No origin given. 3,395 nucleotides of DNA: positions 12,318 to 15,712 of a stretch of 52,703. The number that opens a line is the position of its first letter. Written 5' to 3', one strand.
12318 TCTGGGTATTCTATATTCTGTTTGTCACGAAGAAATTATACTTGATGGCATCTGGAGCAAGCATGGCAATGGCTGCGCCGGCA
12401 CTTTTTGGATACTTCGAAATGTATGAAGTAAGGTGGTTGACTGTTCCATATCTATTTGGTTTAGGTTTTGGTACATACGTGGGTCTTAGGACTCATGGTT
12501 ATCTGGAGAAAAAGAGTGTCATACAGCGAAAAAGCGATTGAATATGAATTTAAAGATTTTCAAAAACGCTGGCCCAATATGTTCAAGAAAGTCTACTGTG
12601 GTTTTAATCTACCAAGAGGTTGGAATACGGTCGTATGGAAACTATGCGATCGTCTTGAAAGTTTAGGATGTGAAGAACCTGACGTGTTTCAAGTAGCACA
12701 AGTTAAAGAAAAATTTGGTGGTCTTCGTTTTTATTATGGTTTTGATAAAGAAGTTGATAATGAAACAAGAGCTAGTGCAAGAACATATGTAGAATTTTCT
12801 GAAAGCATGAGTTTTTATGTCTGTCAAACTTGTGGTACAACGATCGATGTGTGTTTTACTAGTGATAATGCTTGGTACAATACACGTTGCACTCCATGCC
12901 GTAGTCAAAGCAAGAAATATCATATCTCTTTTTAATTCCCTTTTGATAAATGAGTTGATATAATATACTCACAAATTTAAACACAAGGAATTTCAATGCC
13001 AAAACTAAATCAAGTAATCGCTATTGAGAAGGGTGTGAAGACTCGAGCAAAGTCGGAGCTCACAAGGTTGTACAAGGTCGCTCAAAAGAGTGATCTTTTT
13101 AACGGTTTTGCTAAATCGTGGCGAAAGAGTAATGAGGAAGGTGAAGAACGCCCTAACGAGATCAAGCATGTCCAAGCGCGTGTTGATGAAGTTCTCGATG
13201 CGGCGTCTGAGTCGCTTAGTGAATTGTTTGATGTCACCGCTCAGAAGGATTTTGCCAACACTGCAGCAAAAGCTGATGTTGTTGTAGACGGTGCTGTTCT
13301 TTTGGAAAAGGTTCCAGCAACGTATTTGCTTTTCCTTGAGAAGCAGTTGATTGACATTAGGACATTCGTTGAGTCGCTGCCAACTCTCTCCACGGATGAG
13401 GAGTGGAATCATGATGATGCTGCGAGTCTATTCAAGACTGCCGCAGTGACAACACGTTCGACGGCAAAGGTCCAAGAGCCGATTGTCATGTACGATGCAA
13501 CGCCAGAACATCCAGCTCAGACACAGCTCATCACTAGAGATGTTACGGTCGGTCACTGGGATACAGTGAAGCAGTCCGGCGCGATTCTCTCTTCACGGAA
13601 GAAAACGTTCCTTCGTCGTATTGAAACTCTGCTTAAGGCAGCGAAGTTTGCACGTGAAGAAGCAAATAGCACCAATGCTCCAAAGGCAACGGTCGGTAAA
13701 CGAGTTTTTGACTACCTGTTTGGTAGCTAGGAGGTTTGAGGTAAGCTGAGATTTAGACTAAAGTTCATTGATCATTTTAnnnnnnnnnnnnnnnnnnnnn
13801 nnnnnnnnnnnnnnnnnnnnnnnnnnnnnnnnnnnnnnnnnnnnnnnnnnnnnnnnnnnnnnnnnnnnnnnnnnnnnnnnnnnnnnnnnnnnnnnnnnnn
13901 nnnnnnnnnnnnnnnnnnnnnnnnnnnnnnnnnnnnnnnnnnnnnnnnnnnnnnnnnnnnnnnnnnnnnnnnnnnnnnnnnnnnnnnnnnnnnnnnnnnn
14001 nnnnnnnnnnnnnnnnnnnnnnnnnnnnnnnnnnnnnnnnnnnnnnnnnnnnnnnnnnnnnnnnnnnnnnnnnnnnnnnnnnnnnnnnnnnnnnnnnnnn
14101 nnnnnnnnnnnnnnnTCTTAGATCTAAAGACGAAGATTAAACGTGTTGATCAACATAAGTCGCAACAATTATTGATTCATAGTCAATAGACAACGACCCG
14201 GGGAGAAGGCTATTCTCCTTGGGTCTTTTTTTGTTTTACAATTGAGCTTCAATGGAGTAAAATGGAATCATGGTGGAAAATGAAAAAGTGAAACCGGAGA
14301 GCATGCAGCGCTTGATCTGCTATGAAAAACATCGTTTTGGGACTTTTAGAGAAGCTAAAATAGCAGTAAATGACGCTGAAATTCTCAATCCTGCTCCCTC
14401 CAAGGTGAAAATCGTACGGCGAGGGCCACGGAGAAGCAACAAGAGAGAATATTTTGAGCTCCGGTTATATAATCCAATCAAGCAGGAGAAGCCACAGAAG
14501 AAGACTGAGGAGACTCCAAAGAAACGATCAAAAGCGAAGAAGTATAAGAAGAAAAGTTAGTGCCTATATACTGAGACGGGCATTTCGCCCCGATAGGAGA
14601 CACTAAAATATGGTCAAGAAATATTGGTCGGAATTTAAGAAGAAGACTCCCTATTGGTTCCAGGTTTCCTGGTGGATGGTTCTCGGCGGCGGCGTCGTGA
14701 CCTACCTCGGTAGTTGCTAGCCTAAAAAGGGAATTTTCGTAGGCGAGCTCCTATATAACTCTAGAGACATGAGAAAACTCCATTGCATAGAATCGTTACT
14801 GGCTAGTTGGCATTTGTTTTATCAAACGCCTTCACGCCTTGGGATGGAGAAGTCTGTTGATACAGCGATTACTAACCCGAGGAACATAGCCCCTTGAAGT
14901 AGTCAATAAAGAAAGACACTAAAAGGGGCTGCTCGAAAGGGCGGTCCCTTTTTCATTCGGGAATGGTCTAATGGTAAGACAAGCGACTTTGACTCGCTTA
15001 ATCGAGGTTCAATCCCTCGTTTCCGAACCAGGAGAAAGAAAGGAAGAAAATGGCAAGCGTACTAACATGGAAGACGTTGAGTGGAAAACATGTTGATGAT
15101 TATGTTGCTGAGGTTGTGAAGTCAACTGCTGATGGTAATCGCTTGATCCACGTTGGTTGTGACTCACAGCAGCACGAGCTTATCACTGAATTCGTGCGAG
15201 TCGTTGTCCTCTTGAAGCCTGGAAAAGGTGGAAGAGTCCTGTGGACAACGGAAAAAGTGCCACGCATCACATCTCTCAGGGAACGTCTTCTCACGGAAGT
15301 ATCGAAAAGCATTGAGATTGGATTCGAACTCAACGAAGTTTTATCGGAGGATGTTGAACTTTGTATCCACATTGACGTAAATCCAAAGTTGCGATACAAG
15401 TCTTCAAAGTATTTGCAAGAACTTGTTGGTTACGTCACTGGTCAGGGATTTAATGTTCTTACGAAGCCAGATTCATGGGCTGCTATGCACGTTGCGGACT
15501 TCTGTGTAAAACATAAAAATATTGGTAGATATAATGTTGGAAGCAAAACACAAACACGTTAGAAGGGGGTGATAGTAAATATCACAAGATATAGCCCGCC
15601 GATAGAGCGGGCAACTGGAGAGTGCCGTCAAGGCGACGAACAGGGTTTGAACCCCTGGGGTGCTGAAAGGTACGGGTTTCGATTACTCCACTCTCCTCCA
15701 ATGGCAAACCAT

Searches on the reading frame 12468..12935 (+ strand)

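Call 106: search_protein_families(library=pfam, proteins=[window:12468-12935:+], max_evalue=0.1)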
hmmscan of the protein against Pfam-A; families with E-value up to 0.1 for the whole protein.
window:12468-12935:+ (155 aa): 1 family
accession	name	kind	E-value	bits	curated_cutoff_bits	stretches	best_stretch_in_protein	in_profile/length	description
PF13790.11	SR1P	-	0.044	14.4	26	1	117-127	4-14/37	SR1 protein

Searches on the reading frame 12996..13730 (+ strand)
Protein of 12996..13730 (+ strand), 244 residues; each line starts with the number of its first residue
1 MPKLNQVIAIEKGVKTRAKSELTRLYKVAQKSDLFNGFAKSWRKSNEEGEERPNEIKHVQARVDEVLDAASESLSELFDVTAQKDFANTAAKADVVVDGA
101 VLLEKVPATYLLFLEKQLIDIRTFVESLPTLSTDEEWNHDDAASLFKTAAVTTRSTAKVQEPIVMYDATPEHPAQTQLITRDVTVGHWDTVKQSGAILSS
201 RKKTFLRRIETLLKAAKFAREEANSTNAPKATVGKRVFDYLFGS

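Call 10: search_protein_families(library=phrogs, proteins=[window:12996-13730:+], max_evalue=0.001)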
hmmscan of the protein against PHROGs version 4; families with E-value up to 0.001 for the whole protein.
window:12996-13730:+ (244 aa): 0 families

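Call 11: search_protein_families(library=pfam, proteins=[window:12996-13730:+], max_evalue=0.001)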
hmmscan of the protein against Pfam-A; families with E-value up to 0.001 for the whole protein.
window:12996-13730:+ (244 aa): 1 family
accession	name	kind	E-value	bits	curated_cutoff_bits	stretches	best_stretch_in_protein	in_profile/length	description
PF25283.1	DUF7873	-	8.9e-94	314.2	27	1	1-242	1-242/244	Family of unknown function (DUF7873)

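Call 34: search_dna_similar(query=window:12996-13730:+, collection=phages, mode=protein, max_rows=15)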
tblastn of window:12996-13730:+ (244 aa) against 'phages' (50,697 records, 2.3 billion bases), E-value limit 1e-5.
Records with a match: 75; places in all: 75; records where one place covers at least 80% of the query: 75.
Best place of each record, by identity: <60% 75.
By first word of the organism name: Vibrio 29; Gordonia 12; Rhizobium 12; Klebsiella 7; Serratia 6; Arthrobacter 3; Pseudanabaena 2; Ralstonia 2; Rhodococcus 1; Microcoleus 1.
By host as written in the record: - 33; Gordonia terrae 3612 12; Klebsiella pneumoniae 9; Arthrobacter globiformis NRRL B-2979 SEA 2; Klebsiella pneumoniae K6592 2; Rhizobium phaseoli INC1-2 2; Rhizobium sp. N941 2; Arthrobacter globiformis B-2979 1; and 12 more.
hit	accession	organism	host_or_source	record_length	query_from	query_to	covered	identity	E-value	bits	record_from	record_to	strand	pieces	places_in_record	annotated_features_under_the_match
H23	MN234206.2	Arthrobacter phage Racecar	Arthrobacter globiformis NRRL B-2979 SEA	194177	1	243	100%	45.7%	6e-59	206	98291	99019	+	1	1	145: hypothetical protein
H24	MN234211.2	Arthrobacter phage Mimi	Arthrobacter globiformis NRRL B-2979 SEA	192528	1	243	100%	45.3%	3e-58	204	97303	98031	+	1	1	144: hypothetical protein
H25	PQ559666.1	Arthrobacter phage Talia1610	Arthrobacter globiformis B-2979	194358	1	243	100%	45.3%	3e-58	204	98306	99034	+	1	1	146: hypothetical protein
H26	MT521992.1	Rhodococcus phage NiceHouse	Rhodococcus erythropolis NRRL B-1574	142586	1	243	100%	42.8%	5e-50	180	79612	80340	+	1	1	119: hypothetical protein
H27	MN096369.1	Gordonia phage Phendrix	Gordonia terrae 3612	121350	1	243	100%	41.6%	2e-49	179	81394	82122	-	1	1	144: hypothetical protein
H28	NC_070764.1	Gordonia phage Phendrix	Gordonia terrae 3612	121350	1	243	100%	41.6%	2e-49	179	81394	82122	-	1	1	144: hypothetical protein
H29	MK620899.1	Gordonia phage GodonK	Gordonia terrae 3612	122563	1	243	100%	41.6%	2e-49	179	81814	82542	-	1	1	152: hypothetical protein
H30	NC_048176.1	Gordonia phage GodonK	Gordonia terrae 3612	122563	1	243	100%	41.6%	2e-49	179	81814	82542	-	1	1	152: hypothetical protein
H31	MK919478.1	Gordonia phage Ziko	Gordonia terrae 3612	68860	1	243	100%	39.5%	7e-44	163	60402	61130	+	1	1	124: hypothetical protein | 125: hypothetical protein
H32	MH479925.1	Gordonia phage Ronaldo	Gordonia terrae 3612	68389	1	243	100%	39.1%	3e-43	161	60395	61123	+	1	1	123: hypothetical protein | 124: hypothetical protein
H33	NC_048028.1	Gordonia phage Ronaldo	Gordonia terrae 3612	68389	1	243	100%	39.1%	3e-43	161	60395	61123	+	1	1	123: hypothetical protein | 124: hypothetical protein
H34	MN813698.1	Gordonia phage Volt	Gordonia terrae 3612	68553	1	243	100%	39.1%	3e-43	161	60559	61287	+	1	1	126: hypothetical protein | 127: hypothetical protein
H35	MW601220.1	Gordonia phage Guey18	Gordonia terrae 3612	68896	1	243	100%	39.1%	4e-43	160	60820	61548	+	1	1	126: hypothetical protein | 127: hypothetical protein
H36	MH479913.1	Gordonia phage Fryberger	Gordonia terrae 3612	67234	1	243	100%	38.7%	3e-42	158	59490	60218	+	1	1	122: hypothetical protein | 123: hypothetical protein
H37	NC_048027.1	Gordonia phage Fryberger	Gordonia terrae 3612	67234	1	243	100%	38.7%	3e-42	158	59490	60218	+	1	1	122: hypothetical protein | 123: hypothetical protein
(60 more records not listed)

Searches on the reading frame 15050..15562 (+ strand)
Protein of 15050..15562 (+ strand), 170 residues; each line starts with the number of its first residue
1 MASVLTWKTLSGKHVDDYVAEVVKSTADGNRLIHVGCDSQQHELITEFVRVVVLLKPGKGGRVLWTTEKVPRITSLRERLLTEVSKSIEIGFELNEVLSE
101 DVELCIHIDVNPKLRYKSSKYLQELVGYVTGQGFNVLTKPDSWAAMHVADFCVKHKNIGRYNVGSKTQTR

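Call 106: search_protein_families(library=pfam, proteins=[window:15050-15562:+], max_evalue=0.1)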
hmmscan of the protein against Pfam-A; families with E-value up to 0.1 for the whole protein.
window:15050-15562:+ (170 aa): 1 family
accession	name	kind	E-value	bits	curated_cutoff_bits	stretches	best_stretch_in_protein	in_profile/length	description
PF04308.18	RNaseH_like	-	1.1e-31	110.2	25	1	19-151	6-142/145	Ribonuclease H-like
